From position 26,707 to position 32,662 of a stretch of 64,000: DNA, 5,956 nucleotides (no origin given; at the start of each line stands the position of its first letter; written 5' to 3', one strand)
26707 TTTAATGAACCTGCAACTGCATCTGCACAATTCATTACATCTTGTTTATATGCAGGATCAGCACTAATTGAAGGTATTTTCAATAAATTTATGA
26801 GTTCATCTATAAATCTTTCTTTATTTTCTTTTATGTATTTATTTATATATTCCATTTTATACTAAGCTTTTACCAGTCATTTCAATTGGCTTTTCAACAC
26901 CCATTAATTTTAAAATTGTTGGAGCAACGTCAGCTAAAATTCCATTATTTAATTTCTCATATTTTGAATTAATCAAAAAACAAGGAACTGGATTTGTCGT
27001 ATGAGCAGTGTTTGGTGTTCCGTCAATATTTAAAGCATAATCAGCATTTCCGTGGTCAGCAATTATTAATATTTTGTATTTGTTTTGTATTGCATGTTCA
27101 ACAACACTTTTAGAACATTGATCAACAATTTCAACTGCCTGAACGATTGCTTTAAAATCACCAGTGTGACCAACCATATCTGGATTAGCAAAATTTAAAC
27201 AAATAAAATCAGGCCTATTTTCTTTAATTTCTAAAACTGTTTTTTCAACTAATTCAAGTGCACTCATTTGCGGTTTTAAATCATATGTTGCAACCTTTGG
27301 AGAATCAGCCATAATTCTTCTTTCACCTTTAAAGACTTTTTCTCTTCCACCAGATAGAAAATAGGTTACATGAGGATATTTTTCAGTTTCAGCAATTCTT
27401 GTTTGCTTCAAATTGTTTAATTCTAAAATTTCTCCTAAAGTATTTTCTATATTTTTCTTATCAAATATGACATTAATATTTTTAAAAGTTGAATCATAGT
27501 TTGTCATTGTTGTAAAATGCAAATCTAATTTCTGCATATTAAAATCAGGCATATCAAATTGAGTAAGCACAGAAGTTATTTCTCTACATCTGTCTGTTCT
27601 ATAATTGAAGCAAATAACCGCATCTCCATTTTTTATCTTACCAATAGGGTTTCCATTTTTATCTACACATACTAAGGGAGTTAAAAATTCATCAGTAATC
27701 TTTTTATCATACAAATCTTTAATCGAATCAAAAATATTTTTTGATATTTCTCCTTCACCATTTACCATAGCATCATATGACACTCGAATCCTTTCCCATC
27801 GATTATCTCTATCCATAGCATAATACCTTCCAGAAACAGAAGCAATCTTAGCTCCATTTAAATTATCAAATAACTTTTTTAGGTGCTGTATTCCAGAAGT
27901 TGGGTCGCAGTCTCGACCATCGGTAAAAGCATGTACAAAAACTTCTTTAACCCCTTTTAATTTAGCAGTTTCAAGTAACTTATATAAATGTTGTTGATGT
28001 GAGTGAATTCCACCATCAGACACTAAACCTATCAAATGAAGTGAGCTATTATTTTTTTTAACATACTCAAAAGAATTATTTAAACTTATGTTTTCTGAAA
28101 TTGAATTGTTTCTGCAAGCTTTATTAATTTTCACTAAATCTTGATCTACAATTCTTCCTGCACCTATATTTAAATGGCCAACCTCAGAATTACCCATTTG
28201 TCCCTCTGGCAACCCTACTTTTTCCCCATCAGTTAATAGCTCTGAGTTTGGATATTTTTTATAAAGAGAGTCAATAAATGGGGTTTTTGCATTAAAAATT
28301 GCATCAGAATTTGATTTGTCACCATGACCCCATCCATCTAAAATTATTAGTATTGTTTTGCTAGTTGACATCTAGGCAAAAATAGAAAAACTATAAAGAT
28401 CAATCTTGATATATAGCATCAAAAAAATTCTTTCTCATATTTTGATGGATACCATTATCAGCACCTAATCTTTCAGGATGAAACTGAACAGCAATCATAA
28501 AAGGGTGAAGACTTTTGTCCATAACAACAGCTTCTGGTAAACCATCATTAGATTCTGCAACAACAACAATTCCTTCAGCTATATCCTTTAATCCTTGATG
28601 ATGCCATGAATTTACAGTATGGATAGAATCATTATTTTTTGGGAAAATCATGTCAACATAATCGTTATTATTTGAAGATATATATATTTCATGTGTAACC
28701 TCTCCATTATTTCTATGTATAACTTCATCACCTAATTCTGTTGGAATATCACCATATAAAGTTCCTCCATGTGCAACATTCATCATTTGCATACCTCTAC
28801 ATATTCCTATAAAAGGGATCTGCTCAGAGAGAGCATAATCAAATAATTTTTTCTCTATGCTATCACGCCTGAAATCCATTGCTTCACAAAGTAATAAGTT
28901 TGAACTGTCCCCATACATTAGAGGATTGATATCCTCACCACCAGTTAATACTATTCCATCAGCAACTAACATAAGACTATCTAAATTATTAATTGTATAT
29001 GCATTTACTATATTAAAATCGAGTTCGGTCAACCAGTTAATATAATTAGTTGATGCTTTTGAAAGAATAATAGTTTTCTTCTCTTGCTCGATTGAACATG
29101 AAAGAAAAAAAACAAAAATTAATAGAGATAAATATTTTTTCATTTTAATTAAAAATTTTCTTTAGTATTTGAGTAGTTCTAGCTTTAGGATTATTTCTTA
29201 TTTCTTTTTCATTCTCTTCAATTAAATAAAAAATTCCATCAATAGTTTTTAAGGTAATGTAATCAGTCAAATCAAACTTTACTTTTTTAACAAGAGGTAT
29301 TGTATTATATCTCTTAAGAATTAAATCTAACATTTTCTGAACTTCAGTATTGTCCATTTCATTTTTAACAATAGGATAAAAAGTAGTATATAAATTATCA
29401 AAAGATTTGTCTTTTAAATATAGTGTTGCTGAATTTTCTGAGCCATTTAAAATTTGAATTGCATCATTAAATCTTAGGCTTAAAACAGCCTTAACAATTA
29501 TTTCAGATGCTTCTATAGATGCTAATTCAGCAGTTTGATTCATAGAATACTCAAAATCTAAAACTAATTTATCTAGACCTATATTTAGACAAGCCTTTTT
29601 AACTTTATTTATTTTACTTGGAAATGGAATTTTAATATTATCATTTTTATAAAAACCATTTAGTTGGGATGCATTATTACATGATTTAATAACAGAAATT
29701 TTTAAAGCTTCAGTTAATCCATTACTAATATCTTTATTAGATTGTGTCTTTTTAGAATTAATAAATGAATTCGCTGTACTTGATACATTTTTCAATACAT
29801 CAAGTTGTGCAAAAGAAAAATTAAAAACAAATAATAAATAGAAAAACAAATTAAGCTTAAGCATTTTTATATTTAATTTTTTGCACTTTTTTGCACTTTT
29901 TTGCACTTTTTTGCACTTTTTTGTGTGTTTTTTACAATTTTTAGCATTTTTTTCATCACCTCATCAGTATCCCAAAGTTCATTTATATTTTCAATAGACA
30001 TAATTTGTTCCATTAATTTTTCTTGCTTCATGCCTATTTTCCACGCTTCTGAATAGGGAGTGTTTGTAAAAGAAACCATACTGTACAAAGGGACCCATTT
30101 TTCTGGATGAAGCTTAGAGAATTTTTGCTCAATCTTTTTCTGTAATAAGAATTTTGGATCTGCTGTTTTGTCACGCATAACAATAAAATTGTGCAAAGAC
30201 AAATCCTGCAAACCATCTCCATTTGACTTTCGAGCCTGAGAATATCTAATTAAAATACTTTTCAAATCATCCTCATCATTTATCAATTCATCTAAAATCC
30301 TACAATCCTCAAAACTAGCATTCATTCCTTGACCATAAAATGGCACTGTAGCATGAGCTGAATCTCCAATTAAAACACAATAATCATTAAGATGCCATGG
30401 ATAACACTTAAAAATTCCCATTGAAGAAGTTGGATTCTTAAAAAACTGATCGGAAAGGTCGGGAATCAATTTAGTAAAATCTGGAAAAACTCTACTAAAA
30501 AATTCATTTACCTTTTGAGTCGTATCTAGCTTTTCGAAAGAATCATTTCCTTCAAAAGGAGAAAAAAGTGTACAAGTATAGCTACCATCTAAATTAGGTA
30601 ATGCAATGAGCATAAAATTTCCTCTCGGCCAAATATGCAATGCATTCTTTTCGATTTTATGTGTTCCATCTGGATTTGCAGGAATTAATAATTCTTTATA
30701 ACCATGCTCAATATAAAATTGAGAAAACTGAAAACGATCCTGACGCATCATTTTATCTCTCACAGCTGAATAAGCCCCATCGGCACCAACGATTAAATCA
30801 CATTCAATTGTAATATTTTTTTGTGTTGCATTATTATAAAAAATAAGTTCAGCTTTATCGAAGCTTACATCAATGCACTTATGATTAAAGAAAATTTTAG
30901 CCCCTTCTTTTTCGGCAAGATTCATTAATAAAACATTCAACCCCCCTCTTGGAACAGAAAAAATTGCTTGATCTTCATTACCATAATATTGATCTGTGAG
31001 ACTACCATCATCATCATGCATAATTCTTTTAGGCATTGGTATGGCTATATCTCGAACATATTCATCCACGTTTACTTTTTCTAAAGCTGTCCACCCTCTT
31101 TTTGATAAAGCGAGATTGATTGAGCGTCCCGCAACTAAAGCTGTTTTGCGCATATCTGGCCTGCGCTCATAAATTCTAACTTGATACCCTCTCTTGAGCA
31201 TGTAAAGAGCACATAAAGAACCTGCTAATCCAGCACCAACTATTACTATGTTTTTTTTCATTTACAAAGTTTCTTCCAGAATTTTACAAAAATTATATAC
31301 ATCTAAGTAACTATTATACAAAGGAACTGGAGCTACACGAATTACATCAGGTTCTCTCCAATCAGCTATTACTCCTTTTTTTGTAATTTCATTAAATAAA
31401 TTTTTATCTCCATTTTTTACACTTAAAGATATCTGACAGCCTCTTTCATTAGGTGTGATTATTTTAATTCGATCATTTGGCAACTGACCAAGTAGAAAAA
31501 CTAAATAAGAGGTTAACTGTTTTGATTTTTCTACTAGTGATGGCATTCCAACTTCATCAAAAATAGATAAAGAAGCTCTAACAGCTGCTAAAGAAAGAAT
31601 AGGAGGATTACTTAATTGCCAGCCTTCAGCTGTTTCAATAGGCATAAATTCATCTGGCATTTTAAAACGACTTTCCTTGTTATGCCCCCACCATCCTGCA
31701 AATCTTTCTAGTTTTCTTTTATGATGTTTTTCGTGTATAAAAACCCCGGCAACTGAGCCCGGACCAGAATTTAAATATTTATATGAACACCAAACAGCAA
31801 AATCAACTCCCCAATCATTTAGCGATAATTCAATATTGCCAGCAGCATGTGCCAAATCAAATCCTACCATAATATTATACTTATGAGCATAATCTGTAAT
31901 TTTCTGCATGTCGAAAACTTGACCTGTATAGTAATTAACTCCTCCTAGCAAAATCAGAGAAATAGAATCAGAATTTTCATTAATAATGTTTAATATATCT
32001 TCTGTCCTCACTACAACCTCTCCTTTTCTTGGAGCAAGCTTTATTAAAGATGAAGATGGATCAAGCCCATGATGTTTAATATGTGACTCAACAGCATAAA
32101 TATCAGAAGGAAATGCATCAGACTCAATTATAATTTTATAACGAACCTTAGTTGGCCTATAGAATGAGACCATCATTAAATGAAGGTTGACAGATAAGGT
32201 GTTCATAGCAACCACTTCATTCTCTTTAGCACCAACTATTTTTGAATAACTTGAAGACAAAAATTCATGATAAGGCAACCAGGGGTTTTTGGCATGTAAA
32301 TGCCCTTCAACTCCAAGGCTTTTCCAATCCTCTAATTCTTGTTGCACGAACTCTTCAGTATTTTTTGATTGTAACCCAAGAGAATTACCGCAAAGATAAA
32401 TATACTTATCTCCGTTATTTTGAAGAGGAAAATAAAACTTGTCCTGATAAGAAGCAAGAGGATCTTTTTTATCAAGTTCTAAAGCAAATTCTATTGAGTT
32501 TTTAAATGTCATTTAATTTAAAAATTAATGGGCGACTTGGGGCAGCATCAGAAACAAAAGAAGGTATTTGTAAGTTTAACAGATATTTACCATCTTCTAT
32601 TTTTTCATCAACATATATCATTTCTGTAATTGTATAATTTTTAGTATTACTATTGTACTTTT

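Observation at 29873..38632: Nine-gene kynurenine operon encoding an animal-type tryptophan-to-2-aminomuconate (probably 2-oxoadipate) route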

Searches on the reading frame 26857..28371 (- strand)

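Call 6: search_protein_families(library=pfam, proteins=[window:26857-28371:-])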
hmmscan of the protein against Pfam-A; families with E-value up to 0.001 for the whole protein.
window:26857-28371:- (504 aa): 3 families
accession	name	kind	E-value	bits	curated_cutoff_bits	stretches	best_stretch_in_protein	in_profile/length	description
PF06415.18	iPGM_N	-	8.3e-80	267.8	27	1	82-293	1-216/217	BPG-independent PGAM N-terminus (iPGM_N)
PF01676.23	Metalloenzyme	-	1.6e-77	260.9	24.3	1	5-494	2-252/252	Metalloenzyme superfamily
PF01663.27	Phosphodiest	-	3.9e-05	23.8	23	1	380-445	157-224/342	Type I phosphodiesterase / nucleotide pyrophosphatase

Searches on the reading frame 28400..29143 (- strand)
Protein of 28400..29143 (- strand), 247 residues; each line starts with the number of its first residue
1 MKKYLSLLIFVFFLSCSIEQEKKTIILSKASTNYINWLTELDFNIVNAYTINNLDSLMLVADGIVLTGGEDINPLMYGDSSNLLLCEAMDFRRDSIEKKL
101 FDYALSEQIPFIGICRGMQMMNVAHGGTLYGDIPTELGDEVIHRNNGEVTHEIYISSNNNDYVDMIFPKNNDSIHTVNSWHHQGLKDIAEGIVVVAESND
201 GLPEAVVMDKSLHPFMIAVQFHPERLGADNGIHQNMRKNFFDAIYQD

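Call 6: search_protein_families(library=pfam, proteins=[window:28400-29143:-])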
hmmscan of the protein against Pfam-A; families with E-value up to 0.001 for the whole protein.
window:28400-29143:- (247 aa): 2 families
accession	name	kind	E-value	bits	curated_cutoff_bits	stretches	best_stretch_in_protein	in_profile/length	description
PF07722.19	Peptidase_C26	-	2e-39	136.1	20.5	1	51-224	49-219/219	Peptidase C26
PF00117.34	GATase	-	1.3e-15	58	22.8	1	98-231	62-179/190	Glutamine amidotransferase class-I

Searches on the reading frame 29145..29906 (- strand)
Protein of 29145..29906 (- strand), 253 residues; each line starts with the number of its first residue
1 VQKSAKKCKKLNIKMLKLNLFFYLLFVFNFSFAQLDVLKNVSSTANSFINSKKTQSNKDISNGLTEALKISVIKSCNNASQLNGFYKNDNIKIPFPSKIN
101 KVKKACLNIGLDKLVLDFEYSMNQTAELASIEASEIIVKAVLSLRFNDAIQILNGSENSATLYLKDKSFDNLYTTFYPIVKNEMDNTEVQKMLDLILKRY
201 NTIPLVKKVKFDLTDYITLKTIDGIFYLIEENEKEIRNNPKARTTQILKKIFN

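Call 6: search_protein_families(library=pfam, proteins=[window:29145-29906:-])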
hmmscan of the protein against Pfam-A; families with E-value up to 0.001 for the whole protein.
window:29145-29906:- (253 aa): 1 family
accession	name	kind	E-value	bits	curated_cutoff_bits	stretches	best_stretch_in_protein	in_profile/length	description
PF13852.11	DUF4197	-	4.1e-61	206.6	24.9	1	56-252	3-198/199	Protein of unknown function (DUF4197)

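Call 52: search_protein_families(library=ncbifam, proteins=[window:29145-29906:-], max_evalue=0.00001)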
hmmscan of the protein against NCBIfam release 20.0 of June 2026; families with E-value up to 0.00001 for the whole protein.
window:29145-29906:- (253 aa): 0 families

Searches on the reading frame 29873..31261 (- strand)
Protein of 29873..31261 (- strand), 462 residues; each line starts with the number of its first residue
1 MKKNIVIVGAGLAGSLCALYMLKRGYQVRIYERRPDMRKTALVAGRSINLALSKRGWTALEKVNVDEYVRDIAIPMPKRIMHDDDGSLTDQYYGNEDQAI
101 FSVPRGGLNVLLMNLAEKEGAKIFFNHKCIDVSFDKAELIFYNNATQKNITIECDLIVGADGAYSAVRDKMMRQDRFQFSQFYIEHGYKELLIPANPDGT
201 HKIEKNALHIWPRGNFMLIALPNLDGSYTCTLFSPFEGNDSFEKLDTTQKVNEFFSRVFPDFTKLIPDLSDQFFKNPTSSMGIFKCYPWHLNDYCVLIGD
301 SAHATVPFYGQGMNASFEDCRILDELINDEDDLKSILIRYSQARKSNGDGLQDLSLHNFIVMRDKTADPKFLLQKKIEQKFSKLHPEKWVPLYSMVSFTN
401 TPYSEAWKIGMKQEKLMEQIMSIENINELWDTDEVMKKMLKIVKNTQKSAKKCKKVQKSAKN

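Call 3: search_protein_families(library=pfam, proteins=[window:29873-31261:-])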
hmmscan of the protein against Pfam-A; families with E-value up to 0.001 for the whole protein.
window:29873-31261:- (462 aa): 6 families
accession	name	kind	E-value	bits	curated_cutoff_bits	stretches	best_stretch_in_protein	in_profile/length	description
PF01494.25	FAD_binding_3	-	1.3e-19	71.1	22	1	4-323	3-314/349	FAD binding domain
PF01266.30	DAO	-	4.4e-10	40.1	27.9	1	5-38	2-35/353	FAD dependent oxidoreductase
PF07992.20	Pyr_redox_2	-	3.3e-06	27.2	26.1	1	4-165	2-111/291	Pyridine nucleotide-disulphide oxidoreductase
PF13450.12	NAD_binding_8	-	3.6e-06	27.6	21.9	1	7-36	1-30/68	NAD(P)-binding Rossmann-like domain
PF03486.20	HI0933_like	-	1.4e-05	25.1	50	1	4-165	2-166/244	HI0933-like protein Rossmann domain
PF00890.30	FAD_binding_2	-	0.00011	22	20.4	1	5-54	2-51/414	FAD binding domain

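Call 4: search_protein_families(library=ncbifam, proteins=[window:29873-31261:-])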
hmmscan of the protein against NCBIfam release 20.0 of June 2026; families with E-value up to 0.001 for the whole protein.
window:29873-31261:- (462 aa): 79 families (the best 25 are shown)
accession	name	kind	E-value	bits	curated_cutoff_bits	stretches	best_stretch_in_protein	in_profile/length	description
NF053548.1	violacein_VioC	equivalog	1.5e-64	218.7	760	1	3-414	2-420/429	NADP-dependent violacein biosynthesis oxygenase VioC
NF005243.0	PRK06753.1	equivalog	1.1e-26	93.6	365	1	4-346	2-322/374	hypothetical protein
NF005313.0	PRK06847.1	subfamily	8.2e-24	84.3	372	1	3-347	5-336/375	hypothetical protein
NF033623.1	urate_HpxO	equivalog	3.1e-23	82.3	500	1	4-347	1-331/381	FAD-dependent urate hydroxylase HpxO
NF005720.0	PRK07538.1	subfamily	2.9e-20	72.6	400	1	2-176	2-179/418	hypothetical protein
TIGR01984.1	UbiH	equivalog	3.8e-20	72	392.2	2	4-182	1-180/382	2-octaprenyl-6-methoxyphenyl hydroxylase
TIGR01988.1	Ubi-OHases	subfamily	2.7e-19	69.3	224.65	2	4-175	1-176/387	ubiquinone biosynthesis hydroxylase, UbiH/UbiF/VisC/COQ6 family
TIGR02032.1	GG-red-SF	subfamily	2e-17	63.8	158.8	1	5-316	3-286/297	geranylgeranyl reductase family protein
NF005566.0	PRK07236.1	subfamily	1.8e-15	56.8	333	1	2-180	6-169/386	hypothetical protein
NF005062.0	PRK06475.1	equivalog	9e-15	54.4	524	1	1-346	2-345/401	FAD-binding protein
NF006021.0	PRK08163.1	equivalog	1e-14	54.4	459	1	2-345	5-340/398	3-hydroxybenzoate 6-monooxygenase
NF004829.0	PRK06183.1-3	subfamily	1.6e-14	53.6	390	2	3-172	9-182/520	bifunctional 3-(3-hydroxy-phenyl)propionate/3-hydroxycinnamic acid hydroxylase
NF005788.0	PRK07608.1-3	equivalog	9.6e-14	50.9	478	1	2-347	2-338/388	UbiH/UbiF family hydroxylase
NF005691.0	PRK07494.1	equivalog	9.9e-14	50.7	459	2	3-170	9-173/404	UbiH/UbiF family hydroxylase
NF006460.0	PRK08849.1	equivalog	1.2e-13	50.6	598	1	292-347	280-336/386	2-octaprenyl-3-methyl-6-methoxy-1,4-benzoquinol hydroxylase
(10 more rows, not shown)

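Call 8: search_solved_structures(query=window:29873-31261:-, max_evalue=0.00001)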
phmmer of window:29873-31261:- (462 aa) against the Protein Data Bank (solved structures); distinct sequences matched with E-value up to 0.00001: 38.
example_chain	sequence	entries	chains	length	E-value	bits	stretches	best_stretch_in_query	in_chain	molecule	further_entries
6lkd_A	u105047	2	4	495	9e-101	341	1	3-414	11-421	Kynurenine 3-monooxygenase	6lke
5x68_A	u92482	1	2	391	3.7e-93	315.9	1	2-364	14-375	Kynurenine 3-monooxygenase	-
6fox_A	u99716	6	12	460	4.3e-83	282.8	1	3-420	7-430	Kynurenine 3-monooxygenase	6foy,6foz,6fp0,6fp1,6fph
5fn0_A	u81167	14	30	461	4.3e-83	282.8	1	3-420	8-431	KYNURENINE 3-MONOOXYGENASE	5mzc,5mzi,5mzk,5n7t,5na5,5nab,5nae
5x6p_A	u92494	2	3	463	4.4e-83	282.7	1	3-420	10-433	Kynurenine 3-monooxygenase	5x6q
5y66_A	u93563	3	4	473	1.9e-82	280.6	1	3-420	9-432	Kynurenine 3-monooxygenase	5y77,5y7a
4j2w_A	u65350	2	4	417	2.9e-66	227.3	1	1-380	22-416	Kynurenine 3-monooxygenase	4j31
4j34_A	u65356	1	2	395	4.8e-66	226.6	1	1-378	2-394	Kynurenine 3-monooxygenase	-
4j33_A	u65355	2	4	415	5.8e-66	226.3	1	1-378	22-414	Kynurenine 3-monooxygenase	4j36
5x6r_A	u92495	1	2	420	6.2e-66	226.2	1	1-378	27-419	Kynurenine 3-monooxygenase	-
4a6n_A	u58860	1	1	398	1.6e-15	60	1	3-362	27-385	TETX2 PROTEIN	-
2xdo_A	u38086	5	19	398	5.7e-15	58.2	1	3-362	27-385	TETX2 PROTEIN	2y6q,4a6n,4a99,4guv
2xyo_A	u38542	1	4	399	5.7e-15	58.2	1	3-362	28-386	TETX2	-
8er0_A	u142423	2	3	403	6.6e-15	58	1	3-348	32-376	Flavin-dependent monooxygenase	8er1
7epv_A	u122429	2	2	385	1.2e-14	57.2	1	3-362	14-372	Flavin-dependent monooxygenase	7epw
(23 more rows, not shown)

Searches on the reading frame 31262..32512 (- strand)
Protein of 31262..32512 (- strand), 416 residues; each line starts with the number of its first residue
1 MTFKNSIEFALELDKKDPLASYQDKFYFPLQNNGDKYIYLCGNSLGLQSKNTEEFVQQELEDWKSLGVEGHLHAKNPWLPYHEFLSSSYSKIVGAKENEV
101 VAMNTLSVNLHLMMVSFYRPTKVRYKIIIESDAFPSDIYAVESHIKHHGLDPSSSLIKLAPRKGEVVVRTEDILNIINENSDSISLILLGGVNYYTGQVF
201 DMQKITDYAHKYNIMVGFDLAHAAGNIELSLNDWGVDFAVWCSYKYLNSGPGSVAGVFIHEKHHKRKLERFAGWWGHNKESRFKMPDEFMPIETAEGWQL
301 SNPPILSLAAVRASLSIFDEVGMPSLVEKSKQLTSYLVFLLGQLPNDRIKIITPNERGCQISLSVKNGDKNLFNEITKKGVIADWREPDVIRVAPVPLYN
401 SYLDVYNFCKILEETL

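Call 3: search_protein_families(library=pfam, proteins=[window:31262-32512:-])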
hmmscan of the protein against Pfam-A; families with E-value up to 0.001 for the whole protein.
window:31262-32512:- (416 aa): 3 families
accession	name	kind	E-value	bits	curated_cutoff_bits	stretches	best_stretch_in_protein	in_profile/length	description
PF22580.2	KYNU_C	-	8.5e-22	77.4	27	1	327-412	2-90/90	Kynureninase C-terminal domain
PF00266.25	Aminotran_5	-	2e-14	53.8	21.5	1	57-375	20-326/371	Aminotransferase class-V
PF01053.26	Cys_Met_Meta_PP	-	0.00024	20.2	27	1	176-268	130-222/381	Cys/Met metabolism PLP-dependent enzyme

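Call 4: search_protein_families(library=ncbifam, proteins=[window:31262-32512:-])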
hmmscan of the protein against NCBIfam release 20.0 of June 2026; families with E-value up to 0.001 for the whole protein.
window:31262-32512:- (416 aa): 16 families
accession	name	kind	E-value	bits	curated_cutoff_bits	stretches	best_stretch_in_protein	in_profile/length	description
TIGR01814.1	kynureninase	equivalog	3.9e-135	450.8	246.4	1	11-415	2-398/400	kynureninase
TIGR01979.1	sufS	subfamily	4.1e-13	49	475.1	1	89-367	71-338/403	SufS family cysteine desulfurase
TIGR01977.1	am_tr_V_EF2568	hypoth_equivalog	6.8e-11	41.8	377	1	158-372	115-318/376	cysteine desulfurase family protein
TIGR03403.1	nifS_epsilon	equivalog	2.2e-08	33.3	587.7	1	88-262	51-217/382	NifS family cysteine desulfurase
NF006810.0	PRK09331.1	subfamily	7.2e-07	28.3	301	1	171-270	148-245/397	Sep-tRNA:Cys-tRNA synthetase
TIGR02006.1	IscS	equivalog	5.4e-06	25.7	643.2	1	90-266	57-223/402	IscS subfamily cysteine desulfurase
TIGR02539.1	SepCysS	equivalog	2.1e-05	23.8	365.25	1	173-256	136-220/370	O-phospho-L-seryl-tRNA:Cys-tRNA synthase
NF040779.1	Sec_lyase_SclA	exception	2.2e-05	23.5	525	1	187-365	140-311/378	selenocysteine lyase SclA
NF008126.0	PRK10874.1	equivalog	3.9e-05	23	607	1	175-336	155-307/401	cysteine desulfurase CsdA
TIGR03235.1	DNA_S_dndA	equivalog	6.8e-05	22.3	480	1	90-267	52-219/353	cysteine desulfurase DndA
TIGR03402.1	FeS_nifS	equivalog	7.1e-05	21.7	530.75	1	90-261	52-212/379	cysteine desulfurase NifS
TIGR03392.1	FeS_syn_CsdA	equivalog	7.5e-05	22.1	493.6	1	175-342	152-310/398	cysteine desulfurase CsdA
NF010611.0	PRK14012.1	equivalog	7.5e-05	21.8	548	1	163-267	129-228/406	IscS subfamily cysteine desulfurase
TIGR01328.1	met_gam_lyase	equivalog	0.00023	20.1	549.7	1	184-264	145-224/391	methionine gamma-lyase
NF002806.0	PRK02948.1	subfamily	0.00056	19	304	1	93-264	56-217/381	IscS subfamily cysteine desulfurase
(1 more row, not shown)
